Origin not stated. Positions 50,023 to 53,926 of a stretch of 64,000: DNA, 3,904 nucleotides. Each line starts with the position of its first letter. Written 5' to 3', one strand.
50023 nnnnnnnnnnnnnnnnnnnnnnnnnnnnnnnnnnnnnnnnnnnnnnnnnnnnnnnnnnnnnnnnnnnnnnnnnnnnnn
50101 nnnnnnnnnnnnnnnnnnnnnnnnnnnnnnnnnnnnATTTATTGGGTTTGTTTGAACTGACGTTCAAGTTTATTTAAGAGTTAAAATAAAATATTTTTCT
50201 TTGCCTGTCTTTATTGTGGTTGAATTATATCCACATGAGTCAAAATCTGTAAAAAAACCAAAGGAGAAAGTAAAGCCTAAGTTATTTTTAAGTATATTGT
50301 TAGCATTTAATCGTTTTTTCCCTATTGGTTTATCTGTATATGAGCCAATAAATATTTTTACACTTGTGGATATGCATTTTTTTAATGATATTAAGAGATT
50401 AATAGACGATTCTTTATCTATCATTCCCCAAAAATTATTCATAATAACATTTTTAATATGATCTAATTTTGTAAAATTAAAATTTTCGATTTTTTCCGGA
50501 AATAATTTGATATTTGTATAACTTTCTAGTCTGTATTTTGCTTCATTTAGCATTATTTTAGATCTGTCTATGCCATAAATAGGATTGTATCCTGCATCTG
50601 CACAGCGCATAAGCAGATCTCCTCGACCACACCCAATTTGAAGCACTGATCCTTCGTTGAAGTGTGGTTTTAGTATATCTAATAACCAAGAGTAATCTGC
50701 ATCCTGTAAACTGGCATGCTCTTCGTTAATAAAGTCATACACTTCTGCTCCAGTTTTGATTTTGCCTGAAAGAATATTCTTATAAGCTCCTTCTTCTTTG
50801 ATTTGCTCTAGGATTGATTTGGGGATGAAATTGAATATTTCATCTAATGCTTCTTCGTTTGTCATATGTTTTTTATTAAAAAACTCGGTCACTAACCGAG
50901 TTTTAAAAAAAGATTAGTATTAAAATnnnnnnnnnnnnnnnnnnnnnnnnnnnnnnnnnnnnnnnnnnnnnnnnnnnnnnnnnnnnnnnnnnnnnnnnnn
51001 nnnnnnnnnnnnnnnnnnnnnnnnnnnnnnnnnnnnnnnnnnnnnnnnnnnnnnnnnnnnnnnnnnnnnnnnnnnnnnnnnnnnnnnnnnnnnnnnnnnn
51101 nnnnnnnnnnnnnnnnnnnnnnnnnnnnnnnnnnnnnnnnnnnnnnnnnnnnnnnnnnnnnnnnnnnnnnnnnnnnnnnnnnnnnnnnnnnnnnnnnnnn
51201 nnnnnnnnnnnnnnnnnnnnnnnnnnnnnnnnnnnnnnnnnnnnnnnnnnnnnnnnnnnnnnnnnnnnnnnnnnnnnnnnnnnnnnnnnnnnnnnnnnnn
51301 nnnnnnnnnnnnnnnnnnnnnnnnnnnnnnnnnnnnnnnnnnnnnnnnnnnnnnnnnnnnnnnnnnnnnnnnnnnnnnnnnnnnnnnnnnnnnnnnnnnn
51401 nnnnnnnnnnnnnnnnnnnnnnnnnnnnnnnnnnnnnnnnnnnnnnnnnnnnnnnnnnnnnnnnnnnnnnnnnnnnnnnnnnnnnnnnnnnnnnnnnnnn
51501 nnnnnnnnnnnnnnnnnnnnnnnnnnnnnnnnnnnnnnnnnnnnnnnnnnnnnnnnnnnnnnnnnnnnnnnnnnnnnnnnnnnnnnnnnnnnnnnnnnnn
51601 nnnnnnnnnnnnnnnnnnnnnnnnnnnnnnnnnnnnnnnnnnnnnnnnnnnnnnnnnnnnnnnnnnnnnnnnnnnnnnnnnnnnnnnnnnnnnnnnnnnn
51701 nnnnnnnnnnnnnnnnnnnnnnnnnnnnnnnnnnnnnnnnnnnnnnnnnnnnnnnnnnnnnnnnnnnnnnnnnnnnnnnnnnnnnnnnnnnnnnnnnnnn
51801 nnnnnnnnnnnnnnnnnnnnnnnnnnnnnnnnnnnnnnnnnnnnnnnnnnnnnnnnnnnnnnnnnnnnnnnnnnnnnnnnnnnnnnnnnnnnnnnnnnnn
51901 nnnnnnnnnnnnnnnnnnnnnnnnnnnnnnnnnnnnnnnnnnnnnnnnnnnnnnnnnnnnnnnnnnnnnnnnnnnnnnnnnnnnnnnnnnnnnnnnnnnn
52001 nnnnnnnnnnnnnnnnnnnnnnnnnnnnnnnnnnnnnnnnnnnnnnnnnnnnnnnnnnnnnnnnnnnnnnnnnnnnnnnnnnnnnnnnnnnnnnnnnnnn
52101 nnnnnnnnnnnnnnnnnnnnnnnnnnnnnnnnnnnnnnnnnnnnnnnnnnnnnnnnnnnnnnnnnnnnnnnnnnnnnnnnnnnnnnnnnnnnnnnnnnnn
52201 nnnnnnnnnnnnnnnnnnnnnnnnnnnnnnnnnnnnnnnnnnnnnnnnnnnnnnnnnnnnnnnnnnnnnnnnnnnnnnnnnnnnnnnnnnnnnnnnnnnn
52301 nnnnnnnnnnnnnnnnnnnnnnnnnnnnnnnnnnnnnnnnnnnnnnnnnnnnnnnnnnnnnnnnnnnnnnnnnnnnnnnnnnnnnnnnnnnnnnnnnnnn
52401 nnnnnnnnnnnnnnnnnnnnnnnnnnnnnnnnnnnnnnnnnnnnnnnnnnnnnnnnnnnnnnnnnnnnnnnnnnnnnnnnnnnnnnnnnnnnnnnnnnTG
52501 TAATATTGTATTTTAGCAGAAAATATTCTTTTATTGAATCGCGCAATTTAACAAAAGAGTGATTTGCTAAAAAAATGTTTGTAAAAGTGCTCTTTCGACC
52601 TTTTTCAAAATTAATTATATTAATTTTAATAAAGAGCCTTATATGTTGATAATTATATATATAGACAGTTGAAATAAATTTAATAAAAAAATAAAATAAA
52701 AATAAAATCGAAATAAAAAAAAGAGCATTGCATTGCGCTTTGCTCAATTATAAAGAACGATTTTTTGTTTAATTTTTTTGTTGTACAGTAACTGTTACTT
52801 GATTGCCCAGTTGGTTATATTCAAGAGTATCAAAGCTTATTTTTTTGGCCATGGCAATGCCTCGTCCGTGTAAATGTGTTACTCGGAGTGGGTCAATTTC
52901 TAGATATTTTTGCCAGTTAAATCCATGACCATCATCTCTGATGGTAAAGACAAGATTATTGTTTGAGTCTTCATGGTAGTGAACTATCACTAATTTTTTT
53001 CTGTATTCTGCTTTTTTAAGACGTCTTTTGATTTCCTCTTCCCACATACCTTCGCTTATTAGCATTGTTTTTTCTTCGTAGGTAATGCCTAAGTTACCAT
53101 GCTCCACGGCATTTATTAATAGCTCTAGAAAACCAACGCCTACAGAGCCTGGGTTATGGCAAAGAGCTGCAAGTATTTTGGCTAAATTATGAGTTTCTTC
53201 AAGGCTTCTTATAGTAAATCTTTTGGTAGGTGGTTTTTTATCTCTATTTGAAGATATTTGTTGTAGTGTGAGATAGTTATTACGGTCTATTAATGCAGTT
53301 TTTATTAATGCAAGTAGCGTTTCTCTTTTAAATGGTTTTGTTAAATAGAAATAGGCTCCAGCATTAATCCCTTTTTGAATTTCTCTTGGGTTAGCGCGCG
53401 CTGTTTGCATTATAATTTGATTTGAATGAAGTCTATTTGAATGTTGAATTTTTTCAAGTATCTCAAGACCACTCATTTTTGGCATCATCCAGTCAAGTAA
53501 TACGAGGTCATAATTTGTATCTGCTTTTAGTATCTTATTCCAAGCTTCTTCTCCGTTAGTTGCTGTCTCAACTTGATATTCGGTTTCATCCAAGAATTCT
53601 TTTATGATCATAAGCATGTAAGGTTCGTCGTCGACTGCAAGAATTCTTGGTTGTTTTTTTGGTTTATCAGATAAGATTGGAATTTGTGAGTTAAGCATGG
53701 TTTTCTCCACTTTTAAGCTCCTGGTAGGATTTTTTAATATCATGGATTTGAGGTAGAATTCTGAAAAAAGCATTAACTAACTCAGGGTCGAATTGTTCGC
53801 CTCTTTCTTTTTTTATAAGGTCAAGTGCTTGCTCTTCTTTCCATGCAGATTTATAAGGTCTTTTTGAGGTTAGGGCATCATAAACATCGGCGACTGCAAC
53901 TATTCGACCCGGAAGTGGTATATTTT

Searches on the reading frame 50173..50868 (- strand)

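Call 60: search_protein_families(library=pfam, proteins=[window:50173-50868:-], max_evalue=0.00001)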
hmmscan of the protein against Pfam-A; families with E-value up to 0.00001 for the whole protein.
window:50173-50868:- (232 aa): 3 families
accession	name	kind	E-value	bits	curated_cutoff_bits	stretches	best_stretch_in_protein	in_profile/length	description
PF13649.12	Methyltransf_25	-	1.5e-08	35.6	27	1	75-145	1-73/97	Methyltransferase domain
PF13847.12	Methyltransf_31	-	3.7e-07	30.4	27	1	73-157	5-95/145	Methyltransferase domain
PF13489.12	Methyltransf_23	-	3.1e-06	27.4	27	1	61-174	12-116/164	Methyltransferase domain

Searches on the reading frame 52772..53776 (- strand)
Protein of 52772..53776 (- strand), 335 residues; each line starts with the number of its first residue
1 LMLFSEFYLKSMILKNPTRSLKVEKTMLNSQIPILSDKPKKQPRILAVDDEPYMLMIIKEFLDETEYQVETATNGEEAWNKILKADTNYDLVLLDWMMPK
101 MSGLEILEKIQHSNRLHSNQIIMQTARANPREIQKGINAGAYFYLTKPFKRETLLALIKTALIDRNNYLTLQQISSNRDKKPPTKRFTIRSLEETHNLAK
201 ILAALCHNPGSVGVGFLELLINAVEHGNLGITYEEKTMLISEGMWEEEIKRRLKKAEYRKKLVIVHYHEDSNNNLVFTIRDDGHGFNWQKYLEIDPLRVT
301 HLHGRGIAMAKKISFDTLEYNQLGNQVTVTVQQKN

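Call 60: search_protein_families(library=pfam, proteins=[window:52772-53776:-], max_evalue=0.00001)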
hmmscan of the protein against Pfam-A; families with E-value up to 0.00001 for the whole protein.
window:52772-53776:- (335 aa): 2 families
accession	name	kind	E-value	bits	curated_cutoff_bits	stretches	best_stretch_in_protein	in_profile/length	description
PF00072.30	Response_reg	-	3.9e-28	98.3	30.2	1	45-158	1-110/111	Response regulator receiver domain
PF13581.12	HATPase_c_2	-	2.2e-07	31.4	27.4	1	212-330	32-126/127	Histidine kinase-like ATPase domain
